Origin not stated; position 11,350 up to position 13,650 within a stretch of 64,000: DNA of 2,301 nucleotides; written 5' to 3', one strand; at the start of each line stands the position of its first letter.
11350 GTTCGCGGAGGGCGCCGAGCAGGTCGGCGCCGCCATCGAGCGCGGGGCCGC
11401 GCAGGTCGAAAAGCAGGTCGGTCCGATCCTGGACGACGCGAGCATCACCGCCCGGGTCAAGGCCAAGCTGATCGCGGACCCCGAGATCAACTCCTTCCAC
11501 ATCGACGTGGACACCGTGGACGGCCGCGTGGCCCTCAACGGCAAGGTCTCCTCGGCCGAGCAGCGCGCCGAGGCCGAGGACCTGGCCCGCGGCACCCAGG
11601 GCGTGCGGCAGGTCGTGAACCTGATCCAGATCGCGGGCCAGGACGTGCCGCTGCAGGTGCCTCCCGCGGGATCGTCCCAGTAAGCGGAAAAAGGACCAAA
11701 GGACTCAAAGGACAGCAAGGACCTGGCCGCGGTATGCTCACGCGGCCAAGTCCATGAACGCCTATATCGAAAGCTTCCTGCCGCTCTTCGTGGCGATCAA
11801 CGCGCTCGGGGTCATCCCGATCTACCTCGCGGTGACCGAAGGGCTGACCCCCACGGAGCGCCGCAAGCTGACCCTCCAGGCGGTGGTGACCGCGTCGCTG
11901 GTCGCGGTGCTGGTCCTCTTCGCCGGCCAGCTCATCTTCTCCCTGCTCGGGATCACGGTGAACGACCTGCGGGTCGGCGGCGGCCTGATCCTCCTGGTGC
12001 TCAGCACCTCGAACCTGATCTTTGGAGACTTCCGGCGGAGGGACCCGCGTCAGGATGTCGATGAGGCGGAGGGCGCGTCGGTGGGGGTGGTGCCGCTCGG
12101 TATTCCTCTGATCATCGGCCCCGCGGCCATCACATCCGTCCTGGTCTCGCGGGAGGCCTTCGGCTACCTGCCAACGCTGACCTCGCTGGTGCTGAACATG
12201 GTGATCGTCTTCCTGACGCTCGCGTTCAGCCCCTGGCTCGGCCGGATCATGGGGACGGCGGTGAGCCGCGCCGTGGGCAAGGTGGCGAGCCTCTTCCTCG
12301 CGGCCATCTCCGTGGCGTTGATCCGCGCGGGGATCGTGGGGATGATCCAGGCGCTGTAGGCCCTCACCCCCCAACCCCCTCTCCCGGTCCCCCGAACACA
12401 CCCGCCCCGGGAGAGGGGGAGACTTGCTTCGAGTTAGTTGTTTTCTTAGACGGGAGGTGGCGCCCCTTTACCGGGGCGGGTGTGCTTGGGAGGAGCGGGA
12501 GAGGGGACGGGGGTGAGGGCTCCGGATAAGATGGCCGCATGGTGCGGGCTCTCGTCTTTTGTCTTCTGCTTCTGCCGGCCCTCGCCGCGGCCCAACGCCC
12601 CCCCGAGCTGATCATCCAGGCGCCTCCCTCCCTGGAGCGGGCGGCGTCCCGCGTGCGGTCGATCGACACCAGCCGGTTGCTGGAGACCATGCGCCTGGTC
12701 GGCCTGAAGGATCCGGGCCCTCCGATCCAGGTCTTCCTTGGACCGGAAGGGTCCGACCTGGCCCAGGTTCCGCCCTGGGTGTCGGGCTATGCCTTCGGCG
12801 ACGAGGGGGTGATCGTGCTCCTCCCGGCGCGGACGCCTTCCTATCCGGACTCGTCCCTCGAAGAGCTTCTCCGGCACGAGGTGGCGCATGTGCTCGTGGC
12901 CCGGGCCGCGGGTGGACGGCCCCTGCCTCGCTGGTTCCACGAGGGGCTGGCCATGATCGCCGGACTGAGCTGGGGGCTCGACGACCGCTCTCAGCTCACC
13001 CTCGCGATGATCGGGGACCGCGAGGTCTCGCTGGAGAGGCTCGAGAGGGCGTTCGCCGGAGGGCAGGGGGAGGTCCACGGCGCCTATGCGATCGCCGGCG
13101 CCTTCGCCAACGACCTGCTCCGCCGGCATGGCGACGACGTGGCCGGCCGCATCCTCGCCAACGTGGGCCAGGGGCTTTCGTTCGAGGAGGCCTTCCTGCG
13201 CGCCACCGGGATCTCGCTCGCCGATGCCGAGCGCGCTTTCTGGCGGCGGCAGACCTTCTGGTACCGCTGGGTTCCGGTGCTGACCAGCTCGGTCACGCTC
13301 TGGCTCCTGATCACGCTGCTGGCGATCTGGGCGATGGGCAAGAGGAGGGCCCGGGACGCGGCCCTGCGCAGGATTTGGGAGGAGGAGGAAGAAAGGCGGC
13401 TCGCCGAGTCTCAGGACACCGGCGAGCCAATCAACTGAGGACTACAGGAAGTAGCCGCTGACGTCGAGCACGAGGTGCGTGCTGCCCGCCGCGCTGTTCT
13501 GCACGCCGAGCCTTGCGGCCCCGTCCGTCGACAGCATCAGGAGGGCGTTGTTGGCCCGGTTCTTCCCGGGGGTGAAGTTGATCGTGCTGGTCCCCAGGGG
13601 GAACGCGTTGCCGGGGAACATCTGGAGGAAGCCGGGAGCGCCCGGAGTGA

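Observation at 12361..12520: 160-bp GC-rich imperfect palindrome in the MarC 3' intergenic region, related to elements found inside NRPS genes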

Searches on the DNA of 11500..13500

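Call 17: search_rna_families(source=window, start=11500, end=13500, threshold=evalue, max_evalue=1)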
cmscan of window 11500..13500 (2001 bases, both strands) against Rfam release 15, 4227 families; matches with E-value up to 1: 7.
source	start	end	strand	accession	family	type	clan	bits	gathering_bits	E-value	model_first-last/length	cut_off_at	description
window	12361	12519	-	RF04141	MIR8622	Gene; miRNA;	-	41.3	197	1.8e-05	1-212/212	no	MIR8622 microRNA precursor family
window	12377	12505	-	RF03837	mir-3138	Gene; miRNA;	-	36.4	90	0.001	1-82/82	no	mir-3138 microRNA precursor family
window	12365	12515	+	RF00883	MIR820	Gene; miRNA;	-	32.6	196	0.0047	1-191/191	no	MIR820 microRNA precursor family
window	12391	12491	+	RF00872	mir-652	Gene; miRNA;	-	21.2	73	0.31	1-82/82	no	mir-652 microRNA precursor family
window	12385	12496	+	RF04061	mir-1420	Gene; miRNA;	-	21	70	0.28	1-87/87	no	mir-1420 microRNA precursor family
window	12375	12507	-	RF00767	mir-150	Gene; miRNA;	-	20.6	55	0.48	1-82/82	no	mir-150 microRNA precursor family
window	12372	12540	+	RF02532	MNV_3UTR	Cis-reg;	-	19.6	70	0.14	1-222/222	no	Murine norovirus 3'UTR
